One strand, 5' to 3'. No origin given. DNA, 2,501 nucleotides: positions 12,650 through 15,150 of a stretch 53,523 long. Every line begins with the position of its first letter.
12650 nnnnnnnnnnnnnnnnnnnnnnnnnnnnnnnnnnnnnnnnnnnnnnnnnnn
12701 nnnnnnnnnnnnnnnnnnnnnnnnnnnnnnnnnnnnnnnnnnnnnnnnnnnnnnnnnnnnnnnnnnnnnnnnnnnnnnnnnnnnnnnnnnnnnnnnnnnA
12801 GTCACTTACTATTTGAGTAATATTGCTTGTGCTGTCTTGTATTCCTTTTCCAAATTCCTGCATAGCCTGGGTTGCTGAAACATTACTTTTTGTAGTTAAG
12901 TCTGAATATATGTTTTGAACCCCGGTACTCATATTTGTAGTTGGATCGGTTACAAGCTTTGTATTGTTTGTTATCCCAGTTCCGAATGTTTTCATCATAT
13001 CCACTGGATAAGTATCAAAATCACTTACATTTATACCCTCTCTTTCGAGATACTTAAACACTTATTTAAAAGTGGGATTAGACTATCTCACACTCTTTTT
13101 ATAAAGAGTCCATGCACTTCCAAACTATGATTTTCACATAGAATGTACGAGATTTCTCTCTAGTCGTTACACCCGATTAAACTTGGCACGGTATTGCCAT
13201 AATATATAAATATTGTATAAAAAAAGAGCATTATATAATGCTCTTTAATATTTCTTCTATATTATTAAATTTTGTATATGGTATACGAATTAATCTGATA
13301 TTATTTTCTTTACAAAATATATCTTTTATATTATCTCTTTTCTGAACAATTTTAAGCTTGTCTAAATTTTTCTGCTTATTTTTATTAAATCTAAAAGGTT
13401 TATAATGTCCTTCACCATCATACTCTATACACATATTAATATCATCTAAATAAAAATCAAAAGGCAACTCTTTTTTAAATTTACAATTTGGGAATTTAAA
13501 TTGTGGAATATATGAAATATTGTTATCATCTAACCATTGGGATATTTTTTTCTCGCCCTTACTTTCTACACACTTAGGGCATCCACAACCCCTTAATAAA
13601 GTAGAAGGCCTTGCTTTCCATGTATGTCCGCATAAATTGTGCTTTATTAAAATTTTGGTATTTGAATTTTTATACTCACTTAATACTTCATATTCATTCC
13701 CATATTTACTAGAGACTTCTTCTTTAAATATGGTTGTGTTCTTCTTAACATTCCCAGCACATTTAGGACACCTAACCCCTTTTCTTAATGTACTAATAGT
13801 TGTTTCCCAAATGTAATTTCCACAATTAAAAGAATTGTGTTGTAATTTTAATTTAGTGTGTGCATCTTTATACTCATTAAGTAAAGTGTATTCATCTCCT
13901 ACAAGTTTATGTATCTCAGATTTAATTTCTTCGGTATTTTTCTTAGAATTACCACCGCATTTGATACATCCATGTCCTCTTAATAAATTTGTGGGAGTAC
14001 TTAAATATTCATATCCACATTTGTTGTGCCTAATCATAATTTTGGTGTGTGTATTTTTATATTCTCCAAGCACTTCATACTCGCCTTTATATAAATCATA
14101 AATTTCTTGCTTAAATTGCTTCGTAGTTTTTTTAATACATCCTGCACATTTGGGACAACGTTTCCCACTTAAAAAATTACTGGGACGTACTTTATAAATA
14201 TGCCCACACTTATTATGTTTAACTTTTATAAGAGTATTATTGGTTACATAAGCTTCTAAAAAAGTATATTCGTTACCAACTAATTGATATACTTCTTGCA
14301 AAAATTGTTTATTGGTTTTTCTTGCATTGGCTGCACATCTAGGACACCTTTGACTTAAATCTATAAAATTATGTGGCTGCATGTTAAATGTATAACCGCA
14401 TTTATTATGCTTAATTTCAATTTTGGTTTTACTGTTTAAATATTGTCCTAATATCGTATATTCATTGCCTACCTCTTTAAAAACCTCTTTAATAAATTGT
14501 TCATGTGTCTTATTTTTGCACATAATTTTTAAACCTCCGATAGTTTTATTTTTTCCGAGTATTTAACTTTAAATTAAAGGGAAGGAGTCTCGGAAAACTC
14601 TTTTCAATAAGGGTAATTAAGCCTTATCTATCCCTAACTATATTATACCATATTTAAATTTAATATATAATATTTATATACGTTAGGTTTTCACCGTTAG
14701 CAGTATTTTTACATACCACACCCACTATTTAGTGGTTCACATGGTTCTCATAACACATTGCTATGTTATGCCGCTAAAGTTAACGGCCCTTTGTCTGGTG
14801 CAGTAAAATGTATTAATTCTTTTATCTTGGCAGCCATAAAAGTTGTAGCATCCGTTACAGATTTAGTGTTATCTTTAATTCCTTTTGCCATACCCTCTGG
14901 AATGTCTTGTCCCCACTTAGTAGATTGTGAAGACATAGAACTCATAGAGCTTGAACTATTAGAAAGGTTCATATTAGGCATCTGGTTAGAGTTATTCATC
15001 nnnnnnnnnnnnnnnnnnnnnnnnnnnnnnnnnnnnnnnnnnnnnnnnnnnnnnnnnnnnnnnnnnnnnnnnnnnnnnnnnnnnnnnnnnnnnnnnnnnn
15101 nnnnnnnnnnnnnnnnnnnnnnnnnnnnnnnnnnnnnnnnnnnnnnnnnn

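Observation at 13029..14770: Group I (IA-type) intron with a homing-endonuclease ORF at the tape-measure / transglycosylase junction; splice outcome unclear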

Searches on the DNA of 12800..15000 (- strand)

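Call 4: search_rna_families(source=window, start=12800, end=15000, threshold=evalue, max_evalue=10, show_alignments=4)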
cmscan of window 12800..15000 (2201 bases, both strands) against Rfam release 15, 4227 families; matches with E-value up to 10: 1.
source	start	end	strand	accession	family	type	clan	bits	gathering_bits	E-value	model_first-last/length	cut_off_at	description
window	12826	12917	+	RF02189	ST7-OT4_3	Gene; lncRNA;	-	12.6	50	5.6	206-302/302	no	ST7 overlapping transcript 4 conserved region 3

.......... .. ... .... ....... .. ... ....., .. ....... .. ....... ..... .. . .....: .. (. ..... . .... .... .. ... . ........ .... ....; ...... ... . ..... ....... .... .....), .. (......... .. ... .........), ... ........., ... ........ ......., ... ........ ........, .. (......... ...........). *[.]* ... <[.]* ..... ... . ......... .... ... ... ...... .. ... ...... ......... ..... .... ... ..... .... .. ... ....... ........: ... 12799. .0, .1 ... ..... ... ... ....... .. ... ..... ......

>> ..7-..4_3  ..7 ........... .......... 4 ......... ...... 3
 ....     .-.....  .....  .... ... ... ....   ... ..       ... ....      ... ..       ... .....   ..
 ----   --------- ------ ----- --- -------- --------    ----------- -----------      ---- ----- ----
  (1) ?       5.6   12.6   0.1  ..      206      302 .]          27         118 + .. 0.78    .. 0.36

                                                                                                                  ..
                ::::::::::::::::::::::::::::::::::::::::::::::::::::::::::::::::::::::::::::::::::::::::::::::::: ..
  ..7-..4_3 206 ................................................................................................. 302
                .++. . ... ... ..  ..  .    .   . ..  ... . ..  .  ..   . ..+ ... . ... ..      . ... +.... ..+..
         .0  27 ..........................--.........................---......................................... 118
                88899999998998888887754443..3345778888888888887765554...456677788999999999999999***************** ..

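Call 20: search_dna_similar(query=window:13020-13240:-, collection=phages, mode=distant, max_evalue=0.01, max_rows=30)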
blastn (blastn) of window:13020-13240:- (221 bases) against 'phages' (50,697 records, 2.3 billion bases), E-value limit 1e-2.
Records with a match: 68; places in all: 90; records where one place covers at least 80% of the query: 0.
Best place of each record, by identity: 95-99% 1; 90-95% 2; 80-90% 53; 60-80% 12.
By first word of the organism name: Bacillus 39; Staphylococcus 26; Lysinibacillus 1; Fusobacterium 1; Bacteriophage 1.
By host as written in the record: Staphylococcus aureus 7; Bacillus subtilis BEST7003 7; Staphylococcus sp. 6; Bacillus thuringiensis subsp. kurstaki 6; Bacillus thuringiensis subspecies kurstaki 5; Staphylococcus aureus ATCC 25923 4; Bacillus thuringiensis kurstaki 3; Staphylococcus chromogenes 2; and 21 more.
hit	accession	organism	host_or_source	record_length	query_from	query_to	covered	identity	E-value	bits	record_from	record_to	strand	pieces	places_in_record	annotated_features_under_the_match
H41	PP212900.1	Staphylococcus phage PT1-1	Staphylococcus chromogenes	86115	93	213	55%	75.4%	8e-13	80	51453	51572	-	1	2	hypothetical protein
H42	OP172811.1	Lysinibacillus phage LC76P1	Lysinibacillus capsici DO76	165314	70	166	44%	73.0%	1e-4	53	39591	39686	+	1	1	none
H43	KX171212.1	Staphylococcus phage vB_SscM-1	Staphylococcus sp.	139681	139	213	34%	78.7%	2e-8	64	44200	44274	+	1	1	hypothetical protein | ribosome_binding_site | terminase large subunit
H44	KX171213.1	Staphylococcus phage vB_SscM-2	Staphylococcus sp.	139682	139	213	34%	78.7%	2e-8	64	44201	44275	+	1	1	hypothetical protein | ribosome_binding_site | terminase large subunit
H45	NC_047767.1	Staphylococcus phage vB_SscM-1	Staphylococcus sp.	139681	139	213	34%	78.7%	2e-8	64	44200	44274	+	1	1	HNH endonuclease | ribosome_binding_site | terminase large subunit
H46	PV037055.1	Staphylococcus phage S2G3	Staphylococcus capitis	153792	143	210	31%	86.8%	7e-14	83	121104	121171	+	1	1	none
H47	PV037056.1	Staphylococcus phage Fi4S2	Staphylococcus capitis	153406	143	210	31%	86.8%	7e-14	83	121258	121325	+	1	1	none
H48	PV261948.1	Bacillus phage vB_BliM_Yucatan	Bacillus licheniformis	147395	151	220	32%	81.9%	5e-9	66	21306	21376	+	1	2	none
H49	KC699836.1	Bacillus phage SIOphi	Bacillus subtilis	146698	151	220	32%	81.9%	5e-9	66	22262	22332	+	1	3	bacteriophage tail assembly protein-like protein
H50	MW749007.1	Bacillus phage vB_BspH_TimeGriffin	Bacillus sp.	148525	151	220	32%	81.9%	5e-9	66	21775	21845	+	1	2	putative terminase large subunit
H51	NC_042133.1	Bacillus phage SIOphi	Bacillus subtilis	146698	151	220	32%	81.9%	5e-9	66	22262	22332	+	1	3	terminase large subunit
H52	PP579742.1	Bacillus phage KKP_4047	Bacillus licheniformis KKP_3373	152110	151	220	32%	81.9%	5e-9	66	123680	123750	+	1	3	hypothetical protein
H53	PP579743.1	Bacillus phage KKP_4048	Bacillus licheniformis KKP_3373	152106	151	220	32%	81.9%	5e-9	66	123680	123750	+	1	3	hypothetical protein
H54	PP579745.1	Bacillus phage KKP_4050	Bacillus licheniformis KKP_3876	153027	151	220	32%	81.9%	5e-9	66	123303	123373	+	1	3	hypothetical protein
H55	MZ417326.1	Staphylococcus phage PG-2021_27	Staphylococcus aureus Twort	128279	143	211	31%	82.6%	1e-10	72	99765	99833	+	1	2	record has no annotation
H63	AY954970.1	Staphylococcus phage Twort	-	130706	152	220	31%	81.4%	2e-8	65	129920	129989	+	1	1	none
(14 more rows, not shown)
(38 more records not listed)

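Call 21: search_dna_similar(query=window:14524-14790:-, collection=phages, mode=distant, max_evalue=0.01, max_rows=30)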
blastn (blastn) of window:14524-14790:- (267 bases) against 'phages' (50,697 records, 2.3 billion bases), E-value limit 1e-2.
No match.

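Call 23: get_annotated_region(hit=H63, flank=1500)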
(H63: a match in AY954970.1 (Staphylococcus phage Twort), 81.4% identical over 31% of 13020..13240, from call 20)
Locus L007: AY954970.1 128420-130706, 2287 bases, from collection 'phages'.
description: Staphylococcus phage Twort, complete genome.
organism: Staphylococcus phage Twort (NCBI taxid 2908167)
taxonomy: Viruses; Duplodnaviria; Heunggongvirae; Uroviricota; Caudoviricetes; Herelleviridae; Twortvirinae; Twortvirus; Twortvirus twort
host: -; source: -; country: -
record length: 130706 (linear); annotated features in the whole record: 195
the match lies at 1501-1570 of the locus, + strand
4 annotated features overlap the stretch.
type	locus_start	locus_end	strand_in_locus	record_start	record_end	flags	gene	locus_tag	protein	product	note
CDS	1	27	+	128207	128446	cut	-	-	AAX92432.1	ORF151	TwortORF151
CDS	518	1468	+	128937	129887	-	-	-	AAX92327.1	ORF031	TwortORF031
CDS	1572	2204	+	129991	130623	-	-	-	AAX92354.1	ORF059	TwortORF059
CDS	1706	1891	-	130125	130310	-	-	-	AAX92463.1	ORF212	TwortORF212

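Call 24: get_annotated_region(hit=H41, flank=2500)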
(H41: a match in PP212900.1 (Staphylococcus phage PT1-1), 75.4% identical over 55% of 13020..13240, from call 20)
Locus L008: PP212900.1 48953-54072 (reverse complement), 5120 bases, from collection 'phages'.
description: Staphylococcus phage PT1-1, complete genome.
organism: Staphylococcus phage PT1-1 (NCBI taxid 3117430)
taxonomy: Viruses; Duplodnaviria; Heunggongvirae; Uroviricota; Caudoviricetes; Sextaecvirus
host: Staphylococcus chromogenes; source: sewage; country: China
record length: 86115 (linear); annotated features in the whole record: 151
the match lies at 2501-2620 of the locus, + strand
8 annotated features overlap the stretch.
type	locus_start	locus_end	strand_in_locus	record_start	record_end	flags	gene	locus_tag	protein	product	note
CDS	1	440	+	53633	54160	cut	-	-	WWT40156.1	hypothetical protein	rasttk_feature_creation_tool=/opt/patric-common/ runtime/bin/phanotate version Unknown; ...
CDS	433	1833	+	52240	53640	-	-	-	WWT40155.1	hypothetical protein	rasttk_feature_creation_tool=/opt/patric-common/ runtime/bin/phanotate version Unknown; ...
CDS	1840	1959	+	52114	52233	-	-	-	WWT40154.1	hypothetical protein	rasttk_feature_creation_tool=/opt/patric-common/ runtime/bin/phanotate version Unknown; ...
CDS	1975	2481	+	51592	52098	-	-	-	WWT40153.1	HNH homing endonuclease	rasttk_feature_creation_tool=/opt/patric-common/ runtime/bin/phanotate version Unknown; ...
CDS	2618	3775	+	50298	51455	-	-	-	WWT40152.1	hypothetical protein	rasttk_feature_creation_tool=/opt/patric-common/ runtime/bin/phanotate version Unknown; ...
CDS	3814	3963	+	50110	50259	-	-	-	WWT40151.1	hypothetical protein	rasttk_feature_creation_tool=/opt/patric-common/ runtime/bin/phanotate version Unknown; ...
CDS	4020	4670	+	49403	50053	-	-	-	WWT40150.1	hypothetical protein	rasttk_feature_creation_tool=/opt/patric-common/ runtime/bin/phanotate version Unknown; ...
CDS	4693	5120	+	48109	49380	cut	-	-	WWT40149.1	hypothetical protein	rasttk_feature_creation_tool=/opt/patric-common/ runtime/bin/phanotate version Unknown; ...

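Call 25: get_annotated_region(hit=H46, flank=2500)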
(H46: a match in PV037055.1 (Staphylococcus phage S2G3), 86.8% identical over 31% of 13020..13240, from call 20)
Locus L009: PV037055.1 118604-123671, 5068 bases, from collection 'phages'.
description: Staphylococcus phage S2G3, complete genome.
organism: Staphylococcus phage S2G3 (NCBI taxid 3401602)
taxonomy: Viruses; Duplodnaviria; Heunggongvirae; Uroviricota; Caudoviricetes
host: Staphylococcus capitis; source: waste water; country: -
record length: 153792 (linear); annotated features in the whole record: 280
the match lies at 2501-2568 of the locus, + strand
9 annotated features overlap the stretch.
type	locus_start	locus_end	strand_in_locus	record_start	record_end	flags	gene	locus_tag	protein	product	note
CDS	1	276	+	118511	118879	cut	-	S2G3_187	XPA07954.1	membrane protein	-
CDS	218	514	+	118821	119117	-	-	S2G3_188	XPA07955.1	hypothetical protein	-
CDS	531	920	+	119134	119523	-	-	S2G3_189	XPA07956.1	terminase small subunit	-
CDS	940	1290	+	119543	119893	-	-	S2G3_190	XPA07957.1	terminase large subunit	-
CDS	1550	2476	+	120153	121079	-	-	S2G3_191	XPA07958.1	HNH endonuclease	-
CDS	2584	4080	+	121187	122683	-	-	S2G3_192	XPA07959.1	terminase large subunit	-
CDS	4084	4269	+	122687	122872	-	-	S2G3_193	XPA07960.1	hypothetical protein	-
CDS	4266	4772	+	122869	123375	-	-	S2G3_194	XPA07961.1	hypothetical protein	-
CDS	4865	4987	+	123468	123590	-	-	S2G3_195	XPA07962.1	hypothetical protein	-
